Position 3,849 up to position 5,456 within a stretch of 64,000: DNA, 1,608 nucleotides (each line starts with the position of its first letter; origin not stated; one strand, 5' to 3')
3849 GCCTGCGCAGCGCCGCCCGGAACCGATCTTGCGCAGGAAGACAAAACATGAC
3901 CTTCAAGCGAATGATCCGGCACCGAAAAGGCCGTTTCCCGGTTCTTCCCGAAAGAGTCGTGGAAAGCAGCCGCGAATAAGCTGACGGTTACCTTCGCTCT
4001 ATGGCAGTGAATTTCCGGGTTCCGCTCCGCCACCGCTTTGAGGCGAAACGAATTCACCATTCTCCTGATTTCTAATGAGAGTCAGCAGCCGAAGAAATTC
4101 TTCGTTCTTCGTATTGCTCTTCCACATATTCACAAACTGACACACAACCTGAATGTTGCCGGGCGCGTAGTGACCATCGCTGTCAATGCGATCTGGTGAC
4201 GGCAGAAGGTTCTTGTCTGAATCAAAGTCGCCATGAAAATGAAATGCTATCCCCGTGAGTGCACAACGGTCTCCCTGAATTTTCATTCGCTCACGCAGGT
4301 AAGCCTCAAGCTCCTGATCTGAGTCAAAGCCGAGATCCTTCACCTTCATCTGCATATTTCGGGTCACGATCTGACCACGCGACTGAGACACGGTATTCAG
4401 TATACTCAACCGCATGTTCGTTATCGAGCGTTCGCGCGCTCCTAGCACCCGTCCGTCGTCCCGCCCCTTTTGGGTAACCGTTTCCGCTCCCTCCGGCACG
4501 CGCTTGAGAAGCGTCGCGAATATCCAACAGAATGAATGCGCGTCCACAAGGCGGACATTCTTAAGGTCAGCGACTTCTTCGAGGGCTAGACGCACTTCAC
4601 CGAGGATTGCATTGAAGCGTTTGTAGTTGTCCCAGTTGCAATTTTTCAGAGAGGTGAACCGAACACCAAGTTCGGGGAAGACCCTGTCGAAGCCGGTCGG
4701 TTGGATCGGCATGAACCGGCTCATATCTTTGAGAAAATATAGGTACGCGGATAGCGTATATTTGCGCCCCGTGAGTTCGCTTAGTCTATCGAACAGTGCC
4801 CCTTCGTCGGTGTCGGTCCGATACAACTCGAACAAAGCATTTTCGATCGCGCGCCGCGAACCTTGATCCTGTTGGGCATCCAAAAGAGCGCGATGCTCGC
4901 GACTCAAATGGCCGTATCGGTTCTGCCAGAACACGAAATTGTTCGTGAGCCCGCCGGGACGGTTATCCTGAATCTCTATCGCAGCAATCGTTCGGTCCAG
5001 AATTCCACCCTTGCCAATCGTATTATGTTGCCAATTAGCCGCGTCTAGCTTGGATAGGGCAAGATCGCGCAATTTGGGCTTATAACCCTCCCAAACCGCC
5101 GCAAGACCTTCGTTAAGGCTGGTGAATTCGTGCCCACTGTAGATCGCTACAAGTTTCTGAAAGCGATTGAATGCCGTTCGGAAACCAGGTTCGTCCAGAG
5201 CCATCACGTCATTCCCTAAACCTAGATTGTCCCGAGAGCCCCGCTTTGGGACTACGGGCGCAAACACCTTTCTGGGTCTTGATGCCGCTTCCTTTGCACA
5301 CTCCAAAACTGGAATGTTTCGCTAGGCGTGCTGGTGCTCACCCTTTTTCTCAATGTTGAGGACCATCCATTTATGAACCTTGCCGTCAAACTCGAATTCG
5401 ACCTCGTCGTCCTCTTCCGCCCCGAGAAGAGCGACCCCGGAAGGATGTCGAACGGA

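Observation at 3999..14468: Intact four-gene nuclease/helicase/ATPase cassette inside a wrecked ku-ligD locus: candidate uncharacterised defence or DNA-surveillance system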

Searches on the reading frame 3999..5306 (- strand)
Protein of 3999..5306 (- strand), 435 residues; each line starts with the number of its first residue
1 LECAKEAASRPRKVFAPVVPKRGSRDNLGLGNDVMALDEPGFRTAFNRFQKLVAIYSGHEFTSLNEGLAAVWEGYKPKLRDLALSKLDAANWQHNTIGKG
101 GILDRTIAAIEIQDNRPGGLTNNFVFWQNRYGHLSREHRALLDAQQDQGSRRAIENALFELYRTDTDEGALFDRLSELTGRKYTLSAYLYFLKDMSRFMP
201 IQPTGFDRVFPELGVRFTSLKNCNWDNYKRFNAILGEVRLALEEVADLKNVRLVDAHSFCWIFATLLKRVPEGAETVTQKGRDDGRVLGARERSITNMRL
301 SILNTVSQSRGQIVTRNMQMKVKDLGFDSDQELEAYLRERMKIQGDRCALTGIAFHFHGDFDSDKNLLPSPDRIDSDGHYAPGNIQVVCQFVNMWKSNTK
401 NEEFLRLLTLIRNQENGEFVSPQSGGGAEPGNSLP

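Call 4: search_protein_families(library=pfam, proteins=[window:3999-5306:-], max_evalue=0.01)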
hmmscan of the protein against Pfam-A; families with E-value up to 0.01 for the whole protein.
window:3999-5306:- (435 aa): 0 families

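Call 5: search_protein_families(library=padloc, proteins=[window:3999-5306:-], max_evalue=0.01)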
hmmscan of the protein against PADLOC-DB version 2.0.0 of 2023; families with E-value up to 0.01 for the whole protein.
window:3999-5306:- (435 aa): 0 families

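Call 6: search_protein_families(library=ncbifam, proteins=[window:3999-5306:-], max_evalue=0.01)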
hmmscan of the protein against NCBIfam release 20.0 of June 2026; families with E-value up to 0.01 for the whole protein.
window:3999-5306:- (435 aa): 0 families

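Call 14: find_homologous_proteins(query=window:3999-5306:-, max_evalue=0.001)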
Query window:3999-5306:- (435 aa): 635 proteins with E <= 0.001 among 8000 candidates; the best 120 are listed.
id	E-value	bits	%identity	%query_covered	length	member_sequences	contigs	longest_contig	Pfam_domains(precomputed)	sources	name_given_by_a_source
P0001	1.5e-272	922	100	92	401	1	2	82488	-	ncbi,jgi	jgi:hypothetical protein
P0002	1.5e-240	816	88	92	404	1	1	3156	-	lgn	-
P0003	6.3e-229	778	88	88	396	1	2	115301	-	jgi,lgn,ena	jgi:hypothetical protein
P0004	9.6e-192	656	74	88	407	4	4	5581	-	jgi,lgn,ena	-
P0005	6.9e-191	653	71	91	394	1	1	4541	-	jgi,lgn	jgi:hypothetical protein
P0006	5.3e-187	640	73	86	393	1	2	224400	-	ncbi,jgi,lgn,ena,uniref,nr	ncbi:MAG: hypothetical protein JO056_06090 [Alphaproteobacteria bacterium]|uniref:hypothetical prote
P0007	1.9e-180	618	71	87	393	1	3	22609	-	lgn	-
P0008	5.4e-180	617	70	87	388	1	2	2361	-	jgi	jgi:hypothetical protein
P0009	5.6e-178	610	68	89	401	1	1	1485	-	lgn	-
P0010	6.6e-173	594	68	87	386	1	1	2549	-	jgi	jgi:hypothetical protein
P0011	1.3e-167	576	88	65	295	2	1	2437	-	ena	-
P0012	3.0e-157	542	70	78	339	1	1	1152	-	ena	-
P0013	3.7e-152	525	63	88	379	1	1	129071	-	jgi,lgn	-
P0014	1.7e-151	523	63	87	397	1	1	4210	-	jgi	jgi:hypothetical protein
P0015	5.8e-151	521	63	88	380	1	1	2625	-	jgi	jgi:hypothetical protein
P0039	4.2e-133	462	57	88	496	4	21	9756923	-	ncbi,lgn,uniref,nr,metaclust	ncbi:hypothetical protein ABIB94_005387 [Bradyrhizobium sp. JR7.2]|uniref:hypothetical protein n=1 T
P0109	8.1e-130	452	56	87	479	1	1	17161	PF26345.1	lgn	-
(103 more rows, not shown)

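Call 15: find_encoding_contigs(protein=P0001, flank=10000, max_places=4)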
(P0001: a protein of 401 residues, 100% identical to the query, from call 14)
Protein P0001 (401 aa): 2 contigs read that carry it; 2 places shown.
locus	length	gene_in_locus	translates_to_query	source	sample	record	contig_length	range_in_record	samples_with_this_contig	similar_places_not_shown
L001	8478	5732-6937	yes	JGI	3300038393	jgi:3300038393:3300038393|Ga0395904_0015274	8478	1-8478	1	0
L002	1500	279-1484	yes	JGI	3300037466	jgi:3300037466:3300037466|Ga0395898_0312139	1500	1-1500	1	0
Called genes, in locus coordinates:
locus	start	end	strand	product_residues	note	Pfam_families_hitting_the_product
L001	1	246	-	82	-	?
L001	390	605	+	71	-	-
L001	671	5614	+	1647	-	PF01443:Viral_helicase1 (faint), PF13086:AAA_11 (weak), PF13245:AAA_19 (faint), PF13604:AAA_30 (weak), PF13086:AAA_11 (weak), PF13087:AAA_12, PF18741:MTES_1575, PF01272:GreA_GreB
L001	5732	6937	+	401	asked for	-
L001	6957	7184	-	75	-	-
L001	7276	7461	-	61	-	-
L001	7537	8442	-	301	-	PF02735:Ku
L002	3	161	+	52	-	?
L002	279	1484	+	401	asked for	-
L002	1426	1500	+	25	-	?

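Call 16: find_encoding_contigs(protein=P0039, flank=10000, max_places=4)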
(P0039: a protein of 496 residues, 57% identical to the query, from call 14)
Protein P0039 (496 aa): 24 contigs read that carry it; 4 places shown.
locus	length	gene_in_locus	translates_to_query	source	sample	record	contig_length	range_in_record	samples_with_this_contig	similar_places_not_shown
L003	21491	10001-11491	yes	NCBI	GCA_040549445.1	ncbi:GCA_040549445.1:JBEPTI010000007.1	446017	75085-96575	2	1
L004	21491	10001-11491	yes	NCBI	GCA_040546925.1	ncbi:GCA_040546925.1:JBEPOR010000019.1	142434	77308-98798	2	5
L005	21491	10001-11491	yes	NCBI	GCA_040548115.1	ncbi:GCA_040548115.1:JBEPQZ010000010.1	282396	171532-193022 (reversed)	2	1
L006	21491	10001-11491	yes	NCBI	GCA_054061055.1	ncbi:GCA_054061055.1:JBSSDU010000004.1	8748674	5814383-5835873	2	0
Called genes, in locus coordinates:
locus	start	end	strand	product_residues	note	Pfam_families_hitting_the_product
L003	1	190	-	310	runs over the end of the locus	PF00126:HTH_1, PF03466:LysR_substrate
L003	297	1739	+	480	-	PF06609:TRI12, PF07690:MFS_1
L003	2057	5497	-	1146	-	PF08448:PAS_4 (faint), PF13188:PAS_8 (weak), PF00989:PAS, PF13188:PAS_8 (weak), PF13426:PAS_9 (weak), PF00512:HisKA, PF02518:HATPase_c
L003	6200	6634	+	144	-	PF09361:Phasin_2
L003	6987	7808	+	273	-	-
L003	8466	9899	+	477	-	PF28123:DUF8370, PF28130:DUF8371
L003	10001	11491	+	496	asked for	-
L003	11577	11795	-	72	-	-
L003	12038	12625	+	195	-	PF13548:DUF4126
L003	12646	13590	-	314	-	PF03547:Mem_trans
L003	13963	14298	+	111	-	-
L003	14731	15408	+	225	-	PF01656:CbiA, PF06564:CBP_BcsQ (faint), PF07015:VirC1 (weak), PF09140:MipZ (faint), PF10609:ParA (weak), PF13614:AAA_31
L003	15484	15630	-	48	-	-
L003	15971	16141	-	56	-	-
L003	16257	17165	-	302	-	PF00701:DHDPS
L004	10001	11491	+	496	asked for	-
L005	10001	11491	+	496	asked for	-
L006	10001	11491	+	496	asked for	-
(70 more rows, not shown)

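Call 17: find_encoding_contigs(protein=P0003, flank=10000, max_places=2)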
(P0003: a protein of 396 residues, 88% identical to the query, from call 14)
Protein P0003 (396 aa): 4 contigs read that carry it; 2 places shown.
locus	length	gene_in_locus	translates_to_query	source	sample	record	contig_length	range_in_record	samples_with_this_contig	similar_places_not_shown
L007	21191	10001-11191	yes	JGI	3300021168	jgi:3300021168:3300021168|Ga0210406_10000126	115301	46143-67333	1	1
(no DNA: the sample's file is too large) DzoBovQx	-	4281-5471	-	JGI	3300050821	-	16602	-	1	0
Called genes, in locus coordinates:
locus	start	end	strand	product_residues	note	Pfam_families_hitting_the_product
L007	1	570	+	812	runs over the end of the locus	PF13298:LigD_N, PF01068:DNA_ligase_A_M, PF09414:RNA_ligase (weak), PF04679:DNA_ligase_A_C, PF21686:LigD_Prim-Pol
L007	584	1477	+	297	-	PF02735:Ku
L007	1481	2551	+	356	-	PF13431:TPR_17 (faint), PF13181:TPR_8 (faint), PF13428:TPR_14 (faint), PF13432:TPR_16 (weak), PF00515:TPR_1 (weak), PF07719:TPR_2 (weak), PF13432:TPR_16 (weak), PF14559:TPR_19 (weak), +5 more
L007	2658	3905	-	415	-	-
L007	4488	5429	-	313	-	PF00685:Sulfotransfer_1, PF13469:Sulfotransfer_3 (faint)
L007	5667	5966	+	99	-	-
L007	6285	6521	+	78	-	-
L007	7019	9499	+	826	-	PF13245:AAA_19 (faint), PF00580:UvrD-helicase, PF13361:UvrD_C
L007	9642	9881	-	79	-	-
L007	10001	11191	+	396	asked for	-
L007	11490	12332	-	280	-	PF20796:PDDEXK_13, PF22558:REase-ARP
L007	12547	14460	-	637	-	PF00012:HSP70, PF06723:MreB_Mbl (weak)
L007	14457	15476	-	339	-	-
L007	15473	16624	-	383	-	-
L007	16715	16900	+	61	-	-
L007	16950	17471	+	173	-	-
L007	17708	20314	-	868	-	PF02384:N6_Mtase, PF20473:MmeI_Mtase, PF07669:Eco57I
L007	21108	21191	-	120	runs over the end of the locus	-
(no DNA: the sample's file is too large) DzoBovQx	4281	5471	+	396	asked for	-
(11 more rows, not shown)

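Call 18: find_encoding_contigs(protein=P0006, flank=10000, max_places=2)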
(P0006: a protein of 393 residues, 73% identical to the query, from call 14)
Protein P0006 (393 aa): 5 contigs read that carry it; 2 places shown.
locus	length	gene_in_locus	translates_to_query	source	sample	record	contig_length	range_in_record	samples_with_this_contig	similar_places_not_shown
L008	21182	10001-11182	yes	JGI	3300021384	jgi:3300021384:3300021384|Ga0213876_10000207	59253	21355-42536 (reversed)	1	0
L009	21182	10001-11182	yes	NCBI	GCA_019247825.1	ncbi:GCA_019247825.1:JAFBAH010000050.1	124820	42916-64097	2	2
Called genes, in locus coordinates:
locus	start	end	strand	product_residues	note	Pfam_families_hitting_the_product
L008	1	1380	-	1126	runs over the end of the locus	PF01930:Cas_Cas4 (faint), PF13482:RNase_H_2, PF13086:AAA_11 (faint), PF13245:AAA_19, PF13604:AAA_30, PF13087:AAA_12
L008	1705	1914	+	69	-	-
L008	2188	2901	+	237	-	-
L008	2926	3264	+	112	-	-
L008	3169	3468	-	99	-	PF20075:DUF6471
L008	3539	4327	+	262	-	PF08722:Tn7_TnsA-like_N (weak)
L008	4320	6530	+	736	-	PF09299:Mu-transpos_C (weak)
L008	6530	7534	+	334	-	PF05621:TniB, PF13401:AAA_22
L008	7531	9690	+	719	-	PF06527:TniQ (faint)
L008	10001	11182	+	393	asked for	-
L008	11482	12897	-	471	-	PF07690:MFS_1, PF00854:PTR2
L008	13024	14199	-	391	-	-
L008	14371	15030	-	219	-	PF13489:Methyltransf_23 (weak)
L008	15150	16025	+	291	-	PF02668:TauD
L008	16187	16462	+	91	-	-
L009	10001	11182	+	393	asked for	-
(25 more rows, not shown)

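Call 19: find_encoding_contigs(protein=P0013, flank=10000, max_places=2)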
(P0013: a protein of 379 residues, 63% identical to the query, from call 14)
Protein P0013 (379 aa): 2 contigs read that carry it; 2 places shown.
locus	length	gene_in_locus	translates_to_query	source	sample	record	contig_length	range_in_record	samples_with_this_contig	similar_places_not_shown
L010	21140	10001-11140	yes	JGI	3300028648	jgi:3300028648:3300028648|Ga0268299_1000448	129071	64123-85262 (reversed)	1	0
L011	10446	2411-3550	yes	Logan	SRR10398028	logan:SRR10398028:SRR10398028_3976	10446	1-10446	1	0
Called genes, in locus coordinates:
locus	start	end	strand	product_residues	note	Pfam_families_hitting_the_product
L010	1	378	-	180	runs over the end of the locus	PF02600:DsbB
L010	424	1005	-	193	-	PF09335:VTT_dom (weak)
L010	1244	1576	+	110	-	PF13442:Cytochrome_CBB3 (weak), PF00034:Cytochrom_C (weak)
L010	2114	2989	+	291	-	-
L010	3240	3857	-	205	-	-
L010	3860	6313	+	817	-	PF04313:HSDR_N (weak), PF13588:HSDR_N_2 (weak), PF00270:DEAD, PF04851:ResIII, PF18766:SWI2_SNF2, PF08463:EcoEI_R_C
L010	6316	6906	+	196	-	-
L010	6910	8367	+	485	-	PF12161:HsdM_N, PF02384:N6_Mtase, PF01170:UPF0020 (weak), PF07669:Eco57I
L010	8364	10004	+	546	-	PF01420:Methylase_S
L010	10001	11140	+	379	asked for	-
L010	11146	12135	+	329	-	PF14088:DUF4268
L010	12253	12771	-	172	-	-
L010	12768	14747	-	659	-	-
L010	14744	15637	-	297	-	PF23639:DUF7146, PF13362:Toprim_3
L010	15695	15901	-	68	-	PF12728:HTH_17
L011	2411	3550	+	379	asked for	-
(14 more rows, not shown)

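Call 48: search_solved_structures(query=A3, max_evalue=10, show_alignments=2)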
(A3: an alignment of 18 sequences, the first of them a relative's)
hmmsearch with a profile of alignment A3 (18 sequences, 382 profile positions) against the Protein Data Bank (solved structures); distinct sequences matched with E-value up to 10: 0.

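Call 50: search_protein_families(library=pfam, proteins=[P0109, P0039, P0001], max_evalue=5)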
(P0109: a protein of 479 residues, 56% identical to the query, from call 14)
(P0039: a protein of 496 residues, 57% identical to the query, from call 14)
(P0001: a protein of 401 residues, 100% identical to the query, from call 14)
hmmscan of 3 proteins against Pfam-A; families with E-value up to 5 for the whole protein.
P0109 (479 aa): 0 families

P0039 (496 aa): 0 families

P0001 (401 aa): 0 families

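Call 58: predict_structure(alignment_id=A3)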
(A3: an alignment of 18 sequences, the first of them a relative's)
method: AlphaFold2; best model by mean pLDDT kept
length: 401 residues; sequences in the alignment: 18
mean_pLDDT: 63.2   pTM: 0.58
mean pLDDT of the five models: 63.2, 52.9, 51.9, 51.7, 49.8
residues with pLDDT >= 90: 67; 70-90: 135; 50-70: 25; < 50: 174
segments of 3 or more residues with pLDDT < 50: 93-101, 168-170, 239-293, 295-401
pLDDT, mean of each block of 10 residues (from residue 1): 83 89 85 76 90 95 95 88 72 41 75 94 95 90 81 89 68 74 60 84 89 84 85 69 36 36 42 34 32 45 43 40 34 33 38 37 41 39 29 26 35
secondary structure, 60 per line:
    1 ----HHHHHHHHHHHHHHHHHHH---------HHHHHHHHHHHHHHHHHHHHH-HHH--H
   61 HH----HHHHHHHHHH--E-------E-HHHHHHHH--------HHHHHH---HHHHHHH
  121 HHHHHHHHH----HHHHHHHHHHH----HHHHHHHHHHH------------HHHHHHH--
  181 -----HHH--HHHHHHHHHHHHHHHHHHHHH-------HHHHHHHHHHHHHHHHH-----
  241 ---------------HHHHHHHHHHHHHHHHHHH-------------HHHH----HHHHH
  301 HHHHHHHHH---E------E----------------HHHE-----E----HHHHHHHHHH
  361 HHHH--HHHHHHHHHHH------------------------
elements in order: H5-23 H33-53 H67-76 H89-96 H105-110 H114-129 H134-144 H149-159 H172-178 H191-211 H219-235 H256-274 H288-291 H296-309 H351-364 H367-377

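Call 62: fold_search(model_id=the predicted structure, library=pdb)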
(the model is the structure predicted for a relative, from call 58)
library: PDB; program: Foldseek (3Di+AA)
matches with E <= 10: 244; with E <= 0.001: 0
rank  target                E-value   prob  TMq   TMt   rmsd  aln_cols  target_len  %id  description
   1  9j7w_A                4.7e-01  0.08  0.12  0.15  19.6       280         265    8  Channel Rhodospin from Klebsormidium nitens (KnChR) (released 2025-07-02)
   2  7zjr                  9.7e-01  0.06  0.11  0.14  23.7       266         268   10  X-ray structure of the periplasmic region of PilJ from P. aeruginosa (released 2022-04-27)
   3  5ux2_A                1.2e+00  0.06  0.11  0.17  17.6       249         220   13  Protein 19 with aldehyde deformylating oxidase activity from Synechococcus (released 2018-02-28)
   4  8gv9_A                1.2e+00  0.03  0.10  0.07  21.9       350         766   12  The cryo-EM structure of hAE2 with chloride ion (released 2023-04-12)
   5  3x27_D                1.2e+00  0.09  0.10  0.12  15.1       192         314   12  Structure of McbB in complex with tryptophan (released 2015-10-28)
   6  9o38_F                1.2e+00  0.07  0.12  0.16  19.8       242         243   16  Transmembrane domains of the human sweet receptor (TAS1R2 + TAS1R3) from Class 3 particles (rigidly fitted from PDB:9N (released 2025-05-14)
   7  5vrc_D                1.2e+00  0.03  0.09  0.13  21.6       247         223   14  Crystal structure for Methylobacterium extorquens PqqC (truncation of natural CD fusion) (released 2018-05-16)
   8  6z3z_B                1.3e+00  0.07  0.11  0.11  18.3       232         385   12  CryoEM structure of horse sodium/proton exchanger NHE9 without C-terminal regulatory domain in an inward-facing confor (released 2020-11-04)
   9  7zcm_A                1.4e+00  0.06  0.11  0.17  17.8       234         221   12  Dark state structure of Sensory Rhodopsin II in complex with HtrII solved by room temperature serial synchrotron cryst (released 2023-11-29)
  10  3knt_C                1.5e+00  0.30  0.24  0.39  11.1       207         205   14  Crystal structure of Methanocaldococcus jannaschii 8-oxoguanine glycosylase/lyase in complex with 15mer DNA containing (released 2010-02-02)
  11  8rql_R                1.5e+00  0.06  0.14  0.17  20.2       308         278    9  TAS2R14 receptor bound to flufenamic acid and gustducin (released 2024-11-27)
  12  9p93_R                1.5e+00  0.08  0.15  0.17  16.7       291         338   12  Cryo-EM structure of the PAC1sR-VIP-Gs complex (released 2025-11-19)
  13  1h2s_A                1.5e+00  0.04  0.12  0.14  17.8       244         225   13  Molecular basis of transmenbrane signalling by sensory rhodopsin II-transducer complex (released 2002-10-10)
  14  8src_A                1.5e+00  0.03  0.10  0.04  28.4       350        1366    9  Cryo-EM structure of TRPM2 chanzyme in the presence of Calcium and ADP-ribose (released 2024-05-08)
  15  4e40                  1.7e+00  0.03  0.09  0.13  27.9       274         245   14  The haptoglobin-hemoglobin receptor of Trypanosoma congolense (released 2013-01-16)
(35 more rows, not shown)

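Call 69: find_related_loci(query=A3, collection=viral_contigs, flank=8000)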
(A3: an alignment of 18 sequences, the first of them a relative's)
Query A3 (401 aa) in viral_contigs; peptide patterns used: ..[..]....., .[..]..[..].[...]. (x = any residue, [..] = any of these).
21 stretches matched a pattern; 7 encode a relative of the query (tblastn E <= 1e-3); 7 distinct loci.
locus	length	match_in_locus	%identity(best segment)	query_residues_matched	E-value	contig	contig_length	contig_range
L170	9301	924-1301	40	253-381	1e-27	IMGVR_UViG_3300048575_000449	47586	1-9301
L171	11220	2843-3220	40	253-381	1e-27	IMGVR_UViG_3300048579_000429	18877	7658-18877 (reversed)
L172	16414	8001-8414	42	237-378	9e-27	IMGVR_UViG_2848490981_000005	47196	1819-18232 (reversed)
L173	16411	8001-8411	40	239-377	3e-26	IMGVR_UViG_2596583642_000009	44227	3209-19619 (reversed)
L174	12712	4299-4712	41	237-378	7e-26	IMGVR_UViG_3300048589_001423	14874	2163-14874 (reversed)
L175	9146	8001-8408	37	240-377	3e-23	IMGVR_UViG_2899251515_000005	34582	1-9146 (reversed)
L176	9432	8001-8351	35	260-379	6e-18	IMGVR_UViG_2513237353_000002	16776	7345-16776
